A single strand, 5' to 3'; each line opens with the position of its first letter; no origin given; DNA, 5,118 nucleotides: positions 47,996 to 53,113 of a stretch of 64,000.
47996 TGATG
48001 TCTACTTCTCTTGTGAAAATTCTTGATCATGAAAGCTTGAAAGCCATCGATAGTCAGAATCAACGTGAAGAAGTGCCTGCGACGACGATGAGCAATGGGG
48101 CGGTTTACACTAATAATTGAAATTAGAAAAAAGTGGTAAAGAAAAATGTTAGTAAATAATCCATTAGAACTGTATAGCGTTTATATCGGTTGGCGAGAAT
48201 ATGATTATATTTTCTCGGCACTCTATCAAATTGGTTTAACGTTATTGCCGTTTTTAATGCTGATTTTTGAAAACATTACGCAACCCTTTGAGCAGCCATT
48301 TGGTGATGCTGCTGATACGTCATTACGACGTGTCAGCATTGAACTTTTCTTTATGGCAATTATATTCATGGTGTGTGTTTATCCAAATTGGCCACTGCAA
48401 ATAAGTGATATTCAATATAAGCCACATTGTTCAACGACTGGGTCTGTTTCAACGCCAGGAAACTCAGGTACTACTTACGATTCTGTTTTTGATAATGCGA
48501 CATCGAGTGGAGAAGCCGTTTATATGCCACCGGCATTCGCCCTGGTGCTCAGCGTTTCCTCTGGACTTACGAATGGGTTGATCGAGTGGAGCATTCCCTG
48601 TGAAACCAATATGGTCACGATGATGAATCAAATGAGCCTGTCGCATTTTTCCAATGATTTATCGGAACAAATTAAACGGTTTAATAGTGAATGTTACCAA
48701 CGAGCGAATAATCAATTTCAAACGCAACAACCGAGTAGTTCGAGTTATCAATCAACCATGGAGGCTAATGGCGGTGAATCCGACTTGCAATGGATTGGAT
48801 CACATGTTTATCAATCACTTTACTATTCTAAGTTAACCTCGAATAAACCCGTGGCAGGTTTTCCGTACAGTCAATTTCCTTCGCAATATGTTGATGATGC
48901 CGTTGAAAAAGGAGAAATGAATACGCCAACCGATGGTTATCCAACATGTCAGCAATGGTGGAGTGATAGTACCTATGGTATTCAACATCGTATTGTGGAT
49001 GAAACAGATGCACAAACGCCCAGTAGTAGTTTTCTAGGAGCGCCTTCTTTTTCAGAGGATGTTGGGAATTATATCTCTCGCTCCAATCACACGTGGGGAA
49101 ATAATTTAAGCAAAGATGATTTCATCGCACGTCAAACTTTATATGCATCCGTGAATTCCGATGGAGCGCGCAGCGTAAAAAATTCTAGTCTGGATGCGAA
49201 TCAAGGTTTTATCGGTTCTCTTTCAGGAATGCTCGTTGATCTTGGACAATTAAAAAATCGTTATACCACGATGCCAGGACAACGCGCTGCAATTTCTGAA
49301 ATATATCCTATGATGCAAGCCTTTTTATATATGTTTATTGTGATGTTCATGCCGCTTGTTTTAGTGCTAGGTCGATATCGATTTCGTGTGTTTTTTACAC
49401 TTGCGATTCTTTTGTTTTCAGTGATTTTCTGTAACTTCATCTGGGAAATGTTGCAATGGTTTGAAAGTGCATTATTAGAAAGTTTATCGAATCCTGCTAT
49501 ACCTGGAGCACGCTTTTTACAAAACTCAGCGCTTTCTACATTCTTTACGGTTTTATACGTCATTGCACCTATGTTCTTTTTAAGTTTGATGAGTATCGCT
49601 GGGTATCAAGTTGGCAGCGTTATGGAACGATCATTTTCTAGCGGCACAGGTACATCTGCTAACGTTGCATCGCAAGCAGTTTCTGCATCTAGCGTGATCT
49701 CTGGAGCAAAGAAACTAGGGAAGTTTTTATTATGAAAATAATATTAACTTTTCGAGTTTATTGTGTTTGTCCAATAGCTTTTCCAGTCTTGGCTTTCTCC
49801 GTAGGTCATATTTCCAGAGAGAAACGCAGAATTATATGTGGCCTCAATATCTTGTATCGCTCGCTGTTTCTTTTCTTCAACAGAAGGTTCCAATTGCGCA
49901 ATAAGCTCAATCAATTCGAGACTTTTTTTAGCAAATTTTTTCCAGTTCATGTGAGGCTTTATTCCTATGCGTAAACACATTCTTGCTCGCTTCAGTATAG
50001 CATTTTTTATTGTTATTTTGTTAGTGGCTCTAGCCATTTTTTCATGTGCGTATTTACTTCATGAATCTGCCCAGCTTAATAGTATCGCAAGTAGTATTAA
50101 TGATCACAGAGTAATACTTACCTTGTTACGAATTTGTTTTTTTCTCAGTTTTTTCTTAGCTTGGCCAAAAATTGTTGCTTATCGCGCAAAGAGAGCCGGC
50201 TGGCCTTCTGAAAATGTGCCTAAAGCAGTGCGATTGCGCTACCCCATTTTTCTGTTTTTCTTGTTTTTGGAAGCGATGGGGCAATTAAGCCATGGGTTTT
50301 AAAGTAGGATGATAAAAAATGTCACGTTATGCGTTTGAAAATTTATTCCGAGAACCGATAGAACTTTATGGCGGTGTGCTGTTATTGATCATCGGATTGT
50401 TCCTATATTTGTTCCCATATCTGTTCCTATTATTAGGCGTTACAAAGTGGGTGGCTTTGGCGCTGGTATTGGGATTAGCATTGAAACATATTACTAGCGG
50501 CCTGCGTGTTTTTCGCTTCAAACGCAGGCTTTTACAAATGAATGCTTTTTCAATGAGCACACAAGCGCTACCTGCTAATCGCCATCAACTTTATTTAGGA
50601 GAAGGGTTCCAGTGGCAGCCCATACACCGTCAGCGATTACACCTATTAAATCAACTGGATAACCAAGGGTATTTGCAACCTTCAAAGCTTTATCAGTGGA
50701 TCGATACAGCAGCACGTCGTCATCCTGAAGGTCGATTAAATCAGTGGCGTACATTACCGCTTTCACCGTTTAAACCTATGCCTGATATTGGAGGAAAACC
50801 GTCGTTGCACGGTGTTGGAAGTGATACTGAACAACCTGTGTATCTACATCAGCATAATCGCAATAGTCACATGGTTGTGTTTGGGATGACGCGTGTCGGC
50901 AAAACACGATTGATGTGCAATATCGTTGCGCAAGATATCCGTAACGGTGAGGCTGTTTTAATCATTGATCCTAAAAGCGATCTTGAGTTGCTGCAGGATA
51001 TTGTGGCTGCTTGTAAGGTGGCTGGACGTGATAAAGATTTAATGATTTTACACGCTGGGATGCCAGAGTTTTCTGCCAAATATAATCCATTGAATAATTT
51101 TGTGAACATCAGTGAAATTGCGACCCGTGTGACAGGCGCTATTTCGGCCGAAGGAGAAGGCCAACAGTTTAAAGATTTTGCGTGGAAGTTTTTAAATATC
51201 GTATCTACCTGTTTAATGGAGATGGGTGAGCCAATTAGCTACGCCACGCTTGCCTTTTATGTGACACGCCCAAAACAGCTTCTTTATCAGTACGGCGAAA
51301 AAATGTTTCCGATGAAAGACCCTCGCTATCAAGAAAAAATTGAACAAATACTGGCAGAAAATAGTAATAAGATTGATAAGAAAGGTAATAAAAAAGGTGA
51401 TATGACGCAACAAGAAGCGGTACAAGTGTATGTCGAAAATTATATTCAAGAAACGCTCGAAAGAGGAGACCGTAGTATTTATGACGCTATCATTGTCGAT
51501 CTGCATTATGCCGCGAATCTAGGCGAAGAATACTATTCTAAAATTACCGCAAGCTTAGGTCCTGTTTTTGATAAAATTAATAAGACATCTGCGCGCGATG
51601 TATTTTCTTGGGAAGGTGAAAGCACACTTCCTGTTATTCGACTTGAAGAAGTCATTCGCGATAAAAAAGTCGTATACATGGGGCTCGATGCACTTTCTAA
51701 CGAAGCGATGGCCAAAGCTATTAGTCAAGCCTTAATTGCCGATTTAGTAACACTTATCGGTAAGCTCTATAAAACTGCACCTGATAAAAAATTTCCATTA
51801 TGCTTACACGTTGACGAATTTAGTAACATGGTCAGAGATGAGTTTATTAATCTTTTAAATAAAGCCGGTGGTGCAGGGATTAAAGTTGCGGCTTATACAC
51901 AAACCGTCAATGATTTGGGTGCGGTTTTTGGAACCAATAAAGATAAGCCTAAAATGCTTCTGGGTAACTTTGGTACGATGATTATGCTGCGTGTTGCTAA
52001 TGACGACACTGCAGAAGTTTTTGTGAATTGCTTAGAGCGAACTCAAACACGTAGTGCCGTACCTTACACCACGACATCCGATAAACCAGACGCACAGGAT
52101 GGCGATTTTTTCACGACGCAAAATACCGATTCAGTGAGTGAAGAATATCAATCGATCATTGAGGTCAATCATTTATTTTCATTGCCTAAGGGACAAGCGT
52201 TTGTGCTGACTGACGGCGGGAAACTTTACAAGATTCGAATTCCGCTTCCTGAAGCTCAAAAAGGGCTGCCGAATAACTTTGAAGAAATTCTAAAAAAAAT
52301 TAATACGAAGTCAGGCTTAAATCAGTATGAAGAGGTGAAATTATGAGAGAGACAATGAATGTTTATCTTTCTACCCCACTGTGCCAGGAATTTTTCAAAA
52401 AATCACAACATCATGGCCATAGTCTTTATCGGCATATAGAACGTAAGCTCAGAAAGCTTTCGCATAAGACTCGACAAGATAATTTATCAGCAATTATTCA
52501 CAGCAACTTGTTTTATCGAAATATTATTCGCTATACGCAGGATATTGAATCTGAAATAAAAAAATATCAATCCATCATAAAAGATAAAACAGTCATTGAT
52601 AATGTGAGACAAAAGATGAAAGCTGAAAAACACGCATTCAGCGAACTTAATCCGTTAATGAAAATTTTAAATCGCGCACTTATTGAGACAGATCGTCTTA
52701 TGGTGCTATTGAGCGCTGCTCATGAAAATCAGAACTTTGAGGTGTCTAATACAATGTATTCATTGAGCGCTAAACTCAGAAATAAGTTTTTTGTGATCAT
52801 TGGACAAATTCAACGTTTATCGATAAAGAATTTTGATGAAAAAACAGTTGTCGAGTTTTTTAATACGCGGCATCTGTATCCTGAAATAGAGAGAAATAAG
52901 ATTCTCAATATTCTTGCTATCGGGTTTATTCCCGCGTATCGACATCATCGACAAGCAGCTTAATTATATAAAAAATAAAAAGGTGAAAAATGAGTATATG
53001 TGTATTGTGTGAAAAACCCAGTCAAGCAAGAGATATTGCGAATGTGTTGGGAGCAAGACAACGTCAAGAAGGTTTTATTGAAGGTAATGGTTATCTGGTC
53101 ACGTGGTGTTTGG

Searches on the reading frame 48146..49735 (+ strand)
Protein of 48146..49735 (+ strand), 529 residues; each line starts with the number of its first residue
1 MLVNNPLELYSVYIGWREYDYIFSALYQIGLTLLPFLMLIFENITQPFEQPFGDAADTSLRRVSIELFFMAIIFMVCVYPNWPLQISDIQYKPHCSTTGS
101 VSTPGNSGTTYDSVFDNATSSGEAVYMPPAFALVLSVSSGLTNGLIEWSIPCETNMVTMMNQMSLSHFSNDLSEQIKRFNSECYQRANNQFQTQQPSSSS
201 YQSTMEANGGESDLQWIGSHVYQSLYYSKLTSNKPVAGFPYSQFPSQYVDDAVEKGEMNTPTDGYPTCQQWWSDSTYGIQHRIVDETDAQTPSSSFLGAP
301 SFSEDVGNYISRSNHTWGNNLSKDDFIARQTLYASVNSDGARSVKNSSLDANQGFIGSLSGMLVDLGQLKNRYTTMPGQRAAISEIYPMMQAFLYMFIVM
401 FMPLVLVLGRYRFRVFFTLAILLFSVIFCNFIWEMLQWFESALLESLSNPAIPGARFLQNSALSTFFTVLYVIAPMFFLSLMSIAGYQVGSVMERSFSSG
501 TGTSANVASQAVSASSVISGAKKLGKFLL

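Call 20: search_protein_families(library=pfam, proteins=[window:48146-49735:+], max_evalue=0.001)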
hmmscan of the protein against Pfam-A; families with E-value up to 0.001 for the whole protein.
window:48146-49735:+ (529 aa): 1 family
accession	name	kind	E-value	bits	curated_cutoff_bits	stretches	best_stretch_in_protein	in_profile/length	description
PF07916.16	TraG_N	-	1.2e-34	120.5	36.1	1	8-500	1-457/462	TraG-like protein, N-terminal region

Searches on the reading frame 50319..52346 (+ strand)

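Call 20: search_protein_families(library=pfam, proteins=[window:50319-52346:+], max_evalue=0.001)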
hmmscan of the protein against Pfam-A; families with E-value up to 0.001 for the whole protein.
window:50319-52346:+ (675 aa): 3 families
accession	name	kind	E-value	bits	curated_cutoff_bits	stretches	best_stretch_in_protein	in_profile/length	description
PF12696.13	TraG-D_C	-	1.7e-10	41.3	22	1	493-623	1-125/126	TraM recognition site of TraD and TraG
PF10412.15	TrwB_AAD_bind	-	1.8e-09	37.4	20.5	1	462-634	213-378/387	Type IV secretion-system coupling protein DNA-binding domain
PF01935.23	DUF87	-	2.6e-06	28.1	23.2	1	168-376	8-145/220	Helicase HerA, central domain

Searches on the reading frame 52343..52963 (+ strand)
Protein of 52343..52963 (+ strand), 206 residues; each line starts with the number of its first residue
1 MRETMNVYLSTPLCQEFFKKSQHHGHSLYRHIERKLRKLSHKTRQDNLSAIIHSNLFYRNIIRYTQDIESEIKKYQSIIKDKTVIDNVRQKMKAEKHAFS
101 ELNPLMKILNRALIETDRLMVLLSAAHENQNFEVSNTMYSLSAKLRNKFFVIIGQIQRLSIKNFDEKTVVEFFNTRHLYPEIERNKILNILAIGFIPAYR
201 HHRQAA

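Call 20: search_protein_families(library=pfam, proteins=[window:52343-52963:+], max_evalue=0.001)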
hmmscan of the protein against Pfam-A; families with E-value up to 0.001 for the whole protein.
window:52343-52963:+ (206 aa): 0 families

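Call 63: search_protein_families(library=padloc, proteins=[window:52343-52963:+], max_evalue=0.1)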
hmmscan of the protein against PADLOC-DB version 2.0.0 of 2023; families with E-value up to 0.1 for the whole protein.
window:52343-52963:+ (206 aa): 1 family
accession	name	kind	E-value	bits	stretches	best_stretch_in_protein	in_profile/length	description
PDLC03868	LmuB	-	0.01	12.1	1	25-136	773-892/1035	-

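Call 64: search_protein_families(library=phrogs, proteins=[window:52343-52963:+], max_evalue=0.01)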
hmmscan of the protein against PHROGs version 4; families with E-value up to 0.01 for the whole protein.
window:52343-52963:+ (206 aa): 0 families
